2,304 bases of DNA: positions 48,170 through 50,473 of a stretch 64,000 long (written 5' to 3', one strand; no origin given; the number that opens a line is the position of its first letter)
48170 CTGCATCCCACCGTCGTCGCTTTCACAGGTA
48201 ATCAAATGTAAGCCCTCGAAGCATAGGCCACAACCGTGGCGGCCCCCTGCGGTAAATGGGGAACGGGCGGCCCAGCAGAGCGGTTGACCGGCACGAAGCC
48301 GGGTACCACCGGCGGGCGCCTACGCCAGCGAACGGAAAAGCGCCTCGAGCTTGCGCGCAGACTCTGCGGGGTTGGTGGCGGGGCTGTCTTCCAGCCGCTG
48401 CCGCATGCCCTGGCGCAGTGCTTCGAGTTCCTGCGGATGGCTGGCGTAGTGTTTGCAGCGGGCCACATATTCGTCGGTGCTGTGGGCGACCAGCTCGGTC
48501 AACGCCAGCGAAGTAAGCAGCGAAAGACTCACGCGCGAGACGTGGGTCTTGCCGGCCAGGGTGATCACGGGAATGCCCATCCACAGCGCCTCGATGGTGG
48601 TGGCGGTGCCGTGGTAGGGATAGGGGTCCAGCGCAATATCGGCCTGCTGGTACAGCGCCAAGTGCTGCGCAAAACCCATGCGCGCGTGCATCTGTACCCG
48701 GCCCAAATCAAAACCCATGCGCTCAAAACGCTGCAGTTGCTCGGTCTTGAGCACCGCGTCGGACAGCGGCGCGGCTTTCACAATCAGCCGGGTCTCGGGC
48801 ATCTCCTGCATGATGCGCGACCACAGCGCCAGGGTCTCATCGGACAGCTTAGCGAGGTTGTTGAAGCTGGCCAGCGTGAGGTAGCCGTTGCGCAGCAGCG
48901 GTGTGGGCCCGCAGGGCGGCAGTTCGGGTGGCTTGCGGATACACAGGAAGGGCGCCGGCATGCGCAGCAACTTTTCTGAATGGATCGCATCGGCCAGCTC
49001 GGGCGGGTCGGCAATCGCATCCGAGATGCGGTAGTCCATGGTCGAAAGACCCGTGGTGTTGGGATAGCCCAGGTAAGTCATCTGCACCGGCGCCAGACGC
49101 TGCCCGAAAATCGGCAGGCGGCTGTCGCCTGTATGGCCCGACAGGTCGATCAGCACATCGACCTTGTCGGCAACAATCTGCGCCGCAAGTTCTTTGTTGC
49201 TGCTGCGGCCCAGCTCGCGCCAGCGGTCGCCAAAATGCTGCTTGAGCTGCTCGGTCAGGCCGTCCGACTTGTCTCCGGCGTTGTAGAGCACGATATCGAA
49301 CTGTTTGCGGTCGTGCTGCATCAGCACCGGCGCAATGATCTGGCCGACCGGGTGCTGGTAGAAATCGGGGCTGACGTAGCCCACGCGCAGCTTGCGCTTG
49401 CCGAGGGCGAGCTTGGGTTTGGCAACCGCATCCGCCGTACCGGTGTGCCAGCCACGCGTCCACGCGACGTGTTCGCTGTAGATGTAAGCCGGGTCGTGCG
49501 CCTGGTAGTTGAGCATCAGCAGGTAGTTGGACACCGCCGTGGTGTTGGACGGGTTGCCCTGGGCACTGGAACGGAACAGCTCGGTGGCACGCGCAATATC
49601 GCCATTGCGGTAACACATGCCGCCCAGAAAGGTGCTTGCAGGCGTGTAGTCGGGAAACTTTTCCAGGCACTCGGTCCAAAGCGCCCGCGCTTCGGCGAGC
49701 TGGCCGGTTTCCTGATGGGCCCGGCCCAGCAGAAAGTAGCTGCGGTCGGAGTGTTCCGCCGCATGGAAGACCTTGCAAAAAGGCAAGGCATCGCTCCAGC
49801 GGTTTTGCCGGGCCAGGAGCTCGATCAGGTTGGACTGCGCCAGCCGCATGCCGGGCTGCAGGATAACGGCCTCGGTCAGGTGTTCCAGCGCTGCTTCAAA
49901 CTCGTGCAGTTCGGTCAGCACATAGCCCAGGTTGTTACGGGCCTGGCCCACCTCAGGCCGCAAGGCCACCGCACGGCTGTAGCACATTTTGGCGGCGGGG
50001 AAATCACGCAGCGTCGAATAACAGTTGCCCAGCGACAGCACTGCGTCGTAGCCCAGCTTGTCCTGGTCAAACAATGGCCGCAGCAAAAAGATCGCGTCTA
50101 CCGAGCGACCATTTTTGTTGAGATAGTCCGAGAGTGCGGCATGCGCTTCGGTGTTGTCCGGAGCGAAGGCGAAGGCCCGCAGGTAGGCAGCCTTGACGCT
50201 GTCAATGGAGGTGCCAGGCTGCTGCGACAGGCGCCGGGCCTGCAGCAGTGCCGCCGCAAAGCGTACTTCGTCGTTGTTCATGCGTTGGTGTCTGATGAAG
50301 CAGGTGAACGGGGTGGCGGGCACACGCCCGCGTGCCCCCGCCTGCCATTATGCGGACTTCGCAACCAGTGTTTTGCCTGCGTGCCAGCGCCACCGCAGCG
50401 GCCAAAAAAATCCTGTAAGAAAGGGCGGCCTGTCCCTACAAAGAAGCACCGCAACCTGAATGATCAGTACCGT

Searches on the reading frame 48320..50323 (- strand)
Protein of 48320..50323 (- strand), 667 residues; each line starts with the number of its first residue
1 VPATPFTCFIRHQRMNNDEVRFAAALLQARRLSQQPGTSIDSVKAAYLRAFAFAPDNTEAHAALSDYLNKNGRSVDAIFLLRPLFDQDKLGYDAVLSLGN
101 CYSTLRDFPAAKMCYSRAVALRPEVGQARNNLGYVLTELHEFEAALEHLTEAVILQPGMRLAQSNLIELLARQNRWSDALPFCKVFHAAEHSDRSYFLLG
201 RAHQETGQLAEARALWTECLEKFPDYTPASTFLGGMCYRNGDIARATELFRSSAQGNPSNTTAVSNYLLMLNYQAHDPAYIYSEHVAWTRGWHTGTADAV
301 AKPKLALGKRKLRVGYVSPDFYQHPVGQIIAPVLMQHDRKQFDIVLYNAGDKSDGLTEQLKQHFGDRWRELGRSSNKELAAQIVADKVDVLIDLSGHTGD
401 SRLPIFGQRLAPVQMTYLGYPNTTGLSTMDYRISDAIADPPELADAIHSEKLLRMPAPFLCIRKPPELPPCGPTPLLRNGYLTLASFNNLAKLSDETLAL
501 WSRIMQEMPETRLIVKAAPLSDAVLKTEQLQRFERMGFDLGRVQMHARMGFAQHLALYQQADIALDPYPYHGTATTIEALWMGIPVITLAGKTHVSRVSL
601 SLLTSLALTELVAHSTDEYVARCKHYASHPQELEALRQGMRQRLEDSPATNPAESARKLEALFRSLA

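Call 61: search_protein_families(library=pfam, proteins=[window:48320-50323:-], max_evalue=0.01)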
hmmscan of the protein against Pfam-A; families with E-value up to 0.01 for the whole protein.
window:48320-50323:- (667 aa): 20 families
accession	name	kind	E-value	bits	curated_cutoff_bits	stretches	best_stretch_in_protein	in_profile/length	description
PF13844.12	Glyco_transf_41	-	5.6e-48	163.9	25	2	305-460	74-229/543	Glycosyl transferase family 41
PF13432.12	TPR_16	-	2.8e-18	66.5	32.7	3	198-260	2-64/65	Tetratricopeptide repeat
PF00515.34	TPR_1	-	2.2e-16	59.3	27.8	2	97-124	6-33/34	Tetratricopeptide repeat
PF07719.23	TPR_2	-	5.4e-16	57.8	27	1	195-226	3-34/34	Tetratricopeptide repeat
PF13428.12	TPR_14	-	9.5e-13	47.9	23.5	1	195-233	3-41/44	Tetratricopeptide repeat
PF14559.12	TPR_19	-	2.2e-12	47.6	25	1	206-253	4-51/68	Tetratricopeptide repeat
PF13431.12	TPR_17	-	1.2e-10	41.2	24.4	0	46-78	1-33/34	Tetratricopeptide repeat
PF13424.12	TPR_12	-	5.9e-10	39.6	30.1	1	97-153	8-72/77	Tetratricopeptide repeat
PF13181.12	TPR_8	-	1.3e-09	37.8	25.7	0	94-124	3-33/34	Tetratricopeptide repeat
PF12895.13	ANAPC3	-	2e-08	34.8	27.2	0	76-151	7-81/82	Anaphase-promoting complex, cyclosome, subunit 3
PF13174.12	TPR_6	-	4.4e-07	30.6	26.3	1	195-225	2-32/33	Tetratricopeptide repeat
PF13374.12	TPR_10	-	1.4e-06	28.5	27.5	0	127-154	3-30/42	Tetratricopeptide repeat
PF23914.1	TPR_CcmH_CycH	-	7.8e-06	26.3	42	0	132-225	56-153/158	Cytochrome c-type biogenesis protein H TPR domain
PF13371.12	TPR_9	-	5.7e-05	23.5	35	1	98-160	1-61/73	Tetratricopeptide repeat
PF13524.12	Glyco_trans_1_2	-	0.00031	21.2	25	1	542-645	28-130/144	Glycosyl transferase-like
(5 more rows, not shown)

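Call 85: search_protein_families(library=ncbifam, proteins=[window:48320-50323:-], max_evalue=0.01)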
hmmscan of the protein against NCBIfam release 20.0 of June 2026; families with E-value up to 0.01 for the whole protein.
window:48320-50323:- (667 aa): 16 families
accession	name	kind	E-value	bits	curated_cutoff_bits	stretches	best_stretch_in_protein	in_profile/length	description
TIGR02917.1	PEP_TPR_lipo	equivalog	2.4e-18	65.4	312.2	2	25-180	535-689/899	XrtA/PEP-CTERM system TPR-repeat protein PrsT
NF040959.1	MamA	equivalog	1e-13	51.2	200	2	47-154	25-133/204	magnetosome protein MamA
TIGR02521.1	type_IV_pilW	equivalog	1.2e-12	47.9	154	2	86-154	59-127/234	type IV pilus biogenesis/stability protein PilW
NF033920.0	C39_PA2778_fam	equivalog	3.2e-12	46.4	150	2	195-276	158-239/255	PA2778 family cysteine peptidase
NF049992.1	NGTferase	equivalog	1.7e-10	40.1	1000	1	408-639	355-583/614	UDP-glucose:protein N-beta-glucosyltransferase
TIGR02552.1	LcrH_SycD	equivalog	2.1e-07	30.7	104.8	1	71-154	31-114/136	SycD/LcrH family type III secretion system chaperone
NF033758.1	gliding_GltE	equivalog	3.2e-07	29.7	225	1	203-266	130-193/411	adventurous gliding motility TPR repeat lipoprotein GltE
NF033762.1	social_mot_Tgl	equivalog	9.9e-07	28.3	225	1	113-180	52-120/252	social motility TPR repeat lipoprotein Tgl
NF047507.1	TPR_BatC_Lepto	exception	2.6e-06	27.1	175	1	90-135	94-139/214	TPR repeat-containing protein BatC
NF008391.2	PRK11189.1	equivalog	6.6e-06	25.8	250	1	110-193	83-166/297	lipoprotein NlpI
NF052415.1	T3SS_chap_SctY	equivalog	0.0002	21.9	70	0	156-220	36-104/106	type III secretion apparatus assembly chaperone SctY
NF008757.0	PRK11788.1-5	equivalog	0.0005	19.3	363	0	39-173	195-328/388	lipopolysaccharide assembly protein LapB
TIGR03939.1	PGA_TPR_OMP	equivalog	0.002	16.4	366.65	0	143-226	36-119/800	poly-beta-1,6 N-acetyl-D-glucosamine export porin PgaA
TIGR02795.1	tol_pal_ybgF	equivalog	0.0029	18.2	90.1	0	205-263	14-75/119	tol-pal system protein YbgF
TIGR04510.1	mod_pep_cyc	subfamily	0.003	16.1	400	1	138-256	410-530/814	putative peptide modification system cyclase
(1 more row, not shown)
